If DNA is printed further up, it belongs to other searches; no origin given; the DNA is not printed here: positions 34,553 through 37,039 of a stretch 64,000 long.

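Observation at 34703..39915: Three tandem, translationally coupled large polytopic membrane proteins with extracytoplasmic C-terminal domains (candidate GT-C glycosyltransferase array)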

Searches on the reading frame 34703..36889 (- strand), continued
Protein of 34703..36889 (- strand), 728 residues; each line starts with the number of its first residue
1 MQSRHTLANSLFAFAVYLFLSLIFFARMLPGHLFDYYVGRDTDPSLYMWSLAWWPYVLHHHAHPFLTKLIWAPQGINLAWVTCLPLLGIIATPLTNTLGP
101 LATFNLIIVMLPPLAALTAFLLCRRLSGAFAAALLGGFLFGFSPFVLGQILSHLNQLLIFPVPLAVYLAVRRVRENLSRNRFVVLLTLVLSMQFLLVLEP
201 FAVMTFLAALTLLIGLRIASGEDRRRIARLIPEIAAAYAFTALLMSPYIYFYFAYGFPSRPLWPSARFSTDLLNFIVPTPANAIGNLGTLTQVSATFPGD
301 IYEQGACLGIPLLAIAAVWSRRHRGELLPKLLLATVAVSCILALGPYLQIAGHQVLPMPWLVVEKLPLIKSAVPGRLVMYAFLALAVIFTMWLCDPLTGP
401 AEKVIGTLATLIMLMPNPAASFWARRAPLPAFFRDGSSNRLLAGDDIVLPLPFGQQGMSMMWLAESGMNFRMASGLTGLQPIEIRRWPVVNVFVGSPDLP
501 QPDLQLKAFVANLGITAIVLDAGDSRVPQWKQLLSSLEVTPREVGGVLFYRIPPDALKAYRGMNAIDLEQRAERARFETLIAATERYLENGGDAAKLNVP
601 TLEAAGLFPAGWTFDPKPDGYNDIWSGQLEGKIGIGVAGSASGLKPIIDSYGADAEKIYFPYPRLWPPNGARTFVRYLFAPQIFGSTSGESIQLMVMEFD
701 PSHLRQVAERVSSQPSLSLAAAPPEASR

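Call 38: fold_search(model_id=the predicted structure, library=pdb)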
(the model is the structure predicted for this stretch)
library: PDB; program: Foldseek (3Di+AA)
matches with E <= 10: 207; with E <= 0.001: 25
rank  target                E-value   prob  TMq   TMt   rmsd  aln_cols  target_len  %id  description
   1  7e9s_A                2.0e-06  1.00  0.44  0.38  13.1       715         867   12  Archaeal oligosaccharyltransferase AglB from Archaeoglobus fulgidus in complex with an inhibitory peptide and a dolich (released 2021-09-08)
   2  3wak                  4.4e-06  1.00  0.42  0.36  15.7       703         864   12  Crystal structure of the Archaeoglobus fulgidus oligosaccharyltransferase (O29867_ARCFU) in the apo form (released 2013-10-30)
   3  7zli_A                1.0e-05  1.00  0.40  0.43  15.2       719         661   11  Cryo-EM structure of C-mannosyltransferase CeDPY19, in complex with Dol25-P-Man and bound to CMT2-Fab and anti-Fab nan (released 2023-01-11)
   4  8age_A                1.0e-05  1.00  0.35  0.38  11.9       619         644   12  Structure of yeast oligosaccharylransferase complex with acceptor peptide bound (released 2022-12-07)
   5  3waj                  1.3e-05  1.00  0.42  0.39  14.8       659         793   13  Crystal structure of the Archaeoglobus fulgidus oligosaccharyltransferase (O29867_ARCFU) complex with Zn and sulfate (released 2013-10-30)
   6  7oci_F                1.8e-05  1.00  0.40  0.44  11.0       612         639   10  Cryo-EM structure of yeast Ost6p containing oligosaccharyltransferase complex (released 2022-02-16)
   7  5ezm                  2.6e-05  1.00  0.34  0.43  16.3       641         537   11  Crystal Structure of ArnT from Cupriavidus metallidurans in the apo state (released 2016-02-17)
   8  8pn9_A                3.0e-05  1.00  0.42  0.46  11.6       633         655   10  Structure of human oligosaccharyltransferase OST-A complex bound to NGI-1 (released 2024-05-08)
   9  6s7t_A                3.7e-05  1.00  0.37  0.38  17.1       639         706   13  Cryo-EM structure of human oligosaccharyltransferase complex OST-B (released 2019-12-18)
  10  8b6l_I                4.7e-05  1.00  0.41  0.43  12.2       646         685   12  Subtomogram average of the human Sec61-TRAP-OSTA-translocon (released 2022-12-07)
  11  6ezn_F                5.6e-05  1.00  0.38  0.41  13.1       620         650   10  Cryo-EM structure of the yeast oligosaccharyltransferase (OST) complex (released 2018-01-17)
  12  5gmy_A                6.1e-05  1.00  0.40  0.35  14.5       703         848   13  Crystal structure of the Archaeoglobus fulgidus oligosaccharyltransferase (O29867_ARCFU) tethered with an acceptor pep (released 2017-02-01)
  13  6c26_A                7.3e-05  1.00  0.38  0.42  12.0       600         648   11  The Cryo-EM structure of a eukaryotic oligosaccharyl transferase complex (released 2018-01-31)
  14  6s7o_A                8.0e-05  1.00  0.42  0.46  12.1       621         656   12  Cryo-EM structure of human oligosaccharyltransferase complex OST-A (released 2019-12-18)
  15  9n9j_I                8.0e-05  1.00  0.38  0.39  12.4       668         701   10  Structure of a GRP94 folding intermediate engaged with a CCDC134- and FKBP11-bound secretory translocon (released 2025-11-19)
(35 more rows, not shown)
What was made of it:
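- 34703..36889 (-): Gene C (728 aa). Eleven-TM GT-C-fold protein with a periplasmic C-terminal domain of about 310 aa. D43 is nearly invariant in the first external loop. The family was labelled DUF6311 in precomputed Pfam annotations and is greatly expanded in Binataceae. Foldseek PDB: the top 27 hits are all GT-C (AglB 2e-6, DPY19, STT3, ArnT, PglB, AftA, Pmt4) (call 38).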

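Call 53: find_related_loci(query=A5, collection=genome_contigs, flank=10000)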
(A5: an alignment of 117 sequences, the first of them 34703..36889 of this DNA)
Query A5 (728 aa) in genome_contigs; peptide patterns used: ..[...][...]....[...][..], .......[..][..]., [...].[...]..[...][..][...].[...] (x = any residue, [..] = any of these).
600 stretches matched a pattern (row limit reached: there are more); 575 encode a relative of the query (tblastn E <= 1e-3); the best 80 are kept; 79 distinct loci.
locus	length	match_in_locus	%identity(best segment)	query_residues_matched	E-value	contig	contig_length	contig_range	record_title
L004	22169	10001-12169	73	2-728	0e+0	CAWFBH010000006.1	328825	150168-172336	MAG: uncultured delta proteobacterium isolate MFD02248.bin.2.83 genome assembly, contig: contig_34692, whole genome shot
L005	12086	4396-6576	71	1-725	0e+0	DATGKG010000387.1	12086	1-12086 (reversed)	MAG TPA_asm: Candidatus Binataceae bacterium isolate SMAG_U9853 k141_691173, whole genome shotgun sequence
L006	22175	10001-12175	74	1-725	0e+0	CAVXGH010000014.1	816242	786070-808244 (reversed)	MAG: uncultured delta proteobacterium isolate MFD05512.bin.1.184 genome assembly, contig: contig_9350, whole genome shot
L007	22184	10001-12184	63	2-728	0e+0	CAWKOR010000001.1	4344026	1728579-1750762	MAG: uncultured delta proteobacterium isolate MFD04944.bin.1.36 genome assembly, contig: contig_15114, whole genome shot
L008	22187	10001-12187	73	2-728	0e+0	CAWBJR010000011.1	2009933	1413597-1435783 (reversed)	MAG: uncultured delta proteobacterium isolate MFD05512.bin.2.16 genome assembly, contig: contig_3745, whole genome shotg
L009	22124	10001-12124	43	13-718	0e+0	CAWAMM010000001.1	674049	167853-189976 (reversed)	MAG: uncultured delta proteobacterium isolate MFD01716.bin.1.24 genome assembly, contig: contig_12597, whole genome shot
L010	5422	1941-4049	40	3-716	7e-176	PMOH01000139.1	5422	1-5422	MAG: Deltaproteobacteria bacterium isolate palsa_1089 73.20110600_P1M.15_contig_16757, whole genome shotgun sequence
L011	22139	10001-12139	41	2-718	1e-167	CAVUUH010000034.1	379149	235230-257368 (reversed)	MAG: uncultured delta proteobacterium isolate MFD00964.bin.2.3 genome assembly, contig: contig_48028, whole genome shotg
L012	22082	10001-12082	39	13-728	9e-164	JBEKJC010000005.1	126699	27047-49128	MAG: Candidatus Binataceae bacterium isolate SPRUCE 314 SPRUCE_314_5, whole genome shotgun sequence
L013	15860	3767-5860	40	9-725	7e-164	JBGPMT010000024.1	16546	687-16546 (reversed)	MAG: Candidatus Binataceae bacterium isolate OBJ_0618_7090110_231 k141_2903660_length_16546_cov_16.0366, whole genome sh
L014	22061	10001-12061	38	16-725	5e-163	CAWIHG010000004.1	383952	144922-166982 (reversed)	MAG: uncultured delta proteobacterium isolate MFD05502.bin.1.2 genome assembly, contig: contig_30894, whole genome shotg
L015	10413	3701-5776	40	13-718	5e-163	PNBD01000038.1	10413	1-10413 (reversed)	MAG: Deltaproteobacteria bacterium isolate palsa_1115 73.20111000_P3M.98_contig_18893, whole genome shotgun sequence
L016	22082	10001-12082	40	8-725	2e-162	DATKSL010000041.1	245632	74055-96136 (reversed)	MAG TPA_asm: Candidatus Binataceae bacterium isolate SMAG_U14053 k141_1241189, whole genome shotgun sequence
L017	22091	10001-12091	40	9-725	6e-162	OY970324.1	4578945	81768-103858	MAG: uncultured delta proteobacterium isolate MFD05502.bin.1.132 genome assembly, chromosome: 1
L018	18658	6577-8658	40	13-727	1e-161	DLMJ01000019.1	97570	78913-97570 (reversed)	MAG TPA_asm: Candidatus Binatus soli isolate UBA7539 UBA7539_contig_373, whole genome shotgun sequence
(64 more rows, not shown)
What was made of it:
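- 34703..36889 (-): At least 575 relatives in GTDB species genomes (call 53).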

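Call 57: find_encoding_contigs(protein=P0066, flank=8000, max_places=2)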
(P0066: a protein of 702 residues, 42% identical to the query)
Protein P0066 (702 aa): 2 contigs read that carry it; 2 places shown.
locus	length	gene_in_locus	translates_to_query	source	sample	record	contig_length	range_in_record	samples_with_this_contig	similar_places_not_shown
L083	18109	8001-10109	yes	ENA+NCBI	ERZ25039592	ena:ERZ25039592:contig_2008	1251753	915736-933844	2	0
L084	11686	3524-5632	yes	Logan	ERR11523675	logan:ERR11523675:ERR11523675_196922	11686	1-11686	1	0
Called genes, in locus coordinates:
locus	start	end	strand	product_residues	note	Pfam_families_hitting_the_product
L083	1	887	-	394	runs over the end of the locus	PF01546:Peptidase_M20, PF07687:M20_dimer (weak)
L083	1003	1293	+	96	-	-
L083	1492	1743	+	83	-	PF00313:CSD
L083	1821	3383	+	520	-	PF13231:PMT_2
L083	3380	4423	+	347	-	PF00535:Glycos_transf_2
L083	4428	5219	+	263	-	PF13489:Methyltransf_23, PF08241:Methyltransf_11, PF08242:Methyltransf_12, PF13649:Methyltransf_25, PF13847:Methyltransf_31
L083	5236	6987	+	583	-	PF02366:PMT, PF13231:PMT_2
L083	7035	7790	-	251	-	PF13489:Methyltransf_23, PF13649:Methyltransf_25, PF13847:Methyltransf_31, PF08241:Methyltransf_11, PF08242:Methyltransf_12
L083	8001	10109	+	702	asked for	PF19830:DUF6311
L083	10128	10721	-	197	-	PF02834:LigT_PEase, PF10469:AKAP7_NLS (weak), PF13563:2_5_RNA_ligase2, PF02834:LigT_PEase (weak)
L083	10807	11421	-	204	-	PF01323:DSBA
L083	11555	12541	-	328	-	PF11306:DUF3108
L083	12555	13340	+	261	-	PF02985:HEAT (faint), PF13646:HEAT_2, PF03130:HEAT_PBS (faint), PF13646:HEAT_2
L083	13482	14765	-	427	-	PF07394:DUF1501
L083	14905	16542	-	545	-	PF08811:DUF1800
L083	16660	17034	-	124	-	-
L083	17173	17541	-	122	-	-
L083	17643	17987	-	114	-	PF05258:DciA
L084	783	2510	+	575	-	PF02366:PMT, PF13231:PMT_2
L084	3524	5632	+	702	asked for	PF19830:DUF6311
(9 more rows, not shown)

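Call 58: find_encoding_contigs(protein=P0071, flank=8000, max_places=2)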
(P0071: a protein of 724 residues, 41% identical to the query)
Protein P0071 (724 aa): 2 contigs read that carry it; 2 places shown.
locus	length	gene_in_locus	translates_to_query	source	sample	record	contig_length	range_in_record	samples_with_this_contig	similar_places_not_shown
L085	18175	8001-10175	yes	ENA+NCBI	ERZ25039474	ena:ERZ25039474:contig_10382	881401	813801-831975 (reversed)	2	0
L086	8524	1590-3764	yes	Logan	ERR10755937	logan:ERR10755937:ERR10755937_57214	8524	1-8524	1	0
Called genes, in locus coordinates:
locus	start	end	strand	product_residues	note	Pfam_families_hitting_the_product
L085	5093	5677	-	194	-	PF10099:RskA_C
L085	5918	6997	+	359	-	PF00793:DAHP_synth_1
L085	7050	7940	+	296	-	PF03446:NAD_binding_2, PF07991:KARI_N (weak), PF09130:DUF1932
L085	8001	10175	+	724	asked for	-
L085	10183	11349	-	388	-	-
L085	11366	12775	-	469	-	PF03062:MBOAT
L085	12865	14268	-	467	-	PF17767:NAPRTase_N, PF02749:QRPTase_N (faint), PF04095:NAPRTase, PF17956:NAPRTase_C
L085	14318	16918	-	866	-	PF20437:LonC_helical, PF13654:AAA_32, PF20436:LonB_AAA-LID, PF05362:Lon_C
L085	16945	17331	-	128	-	-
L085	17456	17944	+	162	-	PF00582:Usp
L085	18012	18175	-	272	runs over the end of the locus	PF00378:ECH_1, PF16113:ECH_2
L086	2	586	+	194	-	?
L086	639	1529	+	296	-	PF03446:NAD_binding_2, PF07991:KARI_N (weak), PF09130:DUF1932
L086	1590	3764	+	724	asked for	-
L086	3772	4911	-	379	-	-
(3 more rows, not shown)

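Call 59: find_encoding_contigs(protein=P0103, flank=8000, max_places=3)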
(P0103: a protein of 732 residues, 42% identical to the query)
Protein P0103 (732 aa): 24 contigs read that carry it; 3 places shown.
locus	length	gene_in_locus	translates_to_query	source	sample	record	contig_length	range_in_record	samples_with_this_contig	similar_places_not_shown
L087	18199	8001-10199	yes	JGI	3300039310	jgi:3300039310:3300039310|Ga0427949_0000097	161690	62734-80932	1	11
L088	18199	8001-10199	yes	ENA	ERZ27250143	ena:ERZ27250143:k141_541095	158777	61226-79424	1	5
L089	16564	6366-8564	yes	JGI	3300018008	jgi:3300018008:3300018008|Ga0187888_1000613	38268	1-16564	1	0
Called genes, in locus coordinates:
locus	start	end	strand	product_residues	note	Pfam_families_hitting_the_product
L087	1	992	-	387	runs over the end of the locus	PF01546:Peptidase_M20, PF07687:M20_dimer (weak)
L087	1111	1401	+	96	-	-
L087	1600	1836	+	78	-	PF00313:CSD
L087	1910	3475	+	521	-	PF13231:PMT_2, PF02366:PMT (weak)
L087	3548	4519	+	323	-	PF00535:Glycos_transf_2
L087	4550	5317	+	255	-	PF13489:Methyltransf_23, PF13847:Methyltransf_31 (weak), PF08241:Methyltransf_11, PF08242:Methyltransf_12, PF13649:Methyltransf_25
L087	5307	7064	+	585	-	PF02366:PMT, PF13231:PMT_2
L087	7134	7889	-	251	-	PF13489:Methyltransf_23, PF13649:Methyltransf_25, PF13847:Methyltransf_31, PF08241:Methyltransf_11, PF08242:Methyltransf_12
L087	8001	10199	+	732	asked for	PF19830:DUF6311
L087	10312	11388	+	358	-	PF01594:AI-2E_transport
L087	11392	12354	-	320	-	PF00586:AIRS, PF02769:AIRS_C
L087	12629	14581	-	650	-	PF00009:GTP_EFTU, PF25461:Beta-barrel_SelB, PF09106:WHD_2nd_SelB, PF09107:WHD_3rd_SelB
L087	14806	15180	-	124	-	PF07858:LEH, PF07366:SnoaL, PF12680:SnoaL_2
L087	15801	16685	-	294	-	PF01494:FAD_binding_3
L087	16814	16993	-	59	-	PF01494:FAD_binding_3 (weak), PF07992:Pyr_redox_2 (weak), PF00890:FAD_binding_2 (weak), PF13450:NAD_binding_8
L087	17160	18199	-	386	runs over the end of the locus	PF02771:Acyl-CoA_dh_N, PF02770:Acyl-CoA_dh_M, PF00441:Acyl-CoA_dh_1, PF08028:Acyl-CoA_dh_2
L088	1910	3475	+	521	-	PF13231:PMT_2, PF02366:PMT (weak)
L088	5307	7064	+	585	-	PF02366:PMT, PF13231:PMT_2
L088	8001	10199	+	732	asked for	PF19830:DUF6311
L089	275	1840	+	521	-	PF13231:PMT_2, PF02366:PMT (weak)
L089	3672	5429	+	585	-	PF02366:PMT, PF13231:PMT_2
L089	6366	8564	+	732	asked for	PF19830:DUF6311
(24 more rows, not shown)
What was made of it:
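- C-family members of 41-42% identity lie in clusters of the form PMT_2 - GT2 - methyltransferase - PMT/ArnT-like - methyltransferase - C (calls 57, 59).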

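Call 62: find_encoding_contigs(protein=P0001, flank=10000, max_places=2)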
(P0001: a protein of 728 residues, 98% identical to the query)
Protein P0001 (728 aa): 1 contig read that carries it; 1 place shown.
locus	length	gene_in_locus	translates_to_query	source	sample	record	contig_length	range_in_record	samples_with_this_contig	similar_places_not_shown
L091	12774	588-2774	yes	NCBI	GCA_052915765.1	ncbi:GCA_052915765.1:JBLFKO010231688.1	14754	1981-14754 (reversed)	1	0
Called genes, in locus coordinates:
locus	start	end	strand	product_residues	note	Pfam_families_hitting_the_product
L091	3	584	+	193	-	?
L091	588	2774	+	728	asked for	PF19830:DUF6311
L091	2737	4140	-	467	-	PF17767:NAPRTase_N, PF02749:QRPTase_N (faint), PF04095:NAPRTase, PF17956:NAPRTase_C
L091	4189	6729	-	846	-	PF20437:LonC_helical, PF13654:AAA_32, PF20436:LonB_AAA-LID, PF05362:Lon_C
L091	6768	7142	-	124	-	PF00011:HSP20 (weak)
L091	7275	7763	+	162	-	PF00582:Usp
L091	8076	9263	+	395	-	PF00438:S-AdoMet_synt_N, PF02772:S-AdoMet_synt_M, PF02773:S-AdoMet_synt_C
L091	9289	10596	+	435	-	PF05221:AdoHcyase, PF00670:AdoHcyase_NAD, PF02826:2-Hacid_dh_C, PF07991:KARI_N (faint)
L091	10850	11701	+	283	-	PF00149:Metallophos, PF12850:Metallophos_2 (faint)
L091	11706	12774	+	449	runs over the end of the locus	-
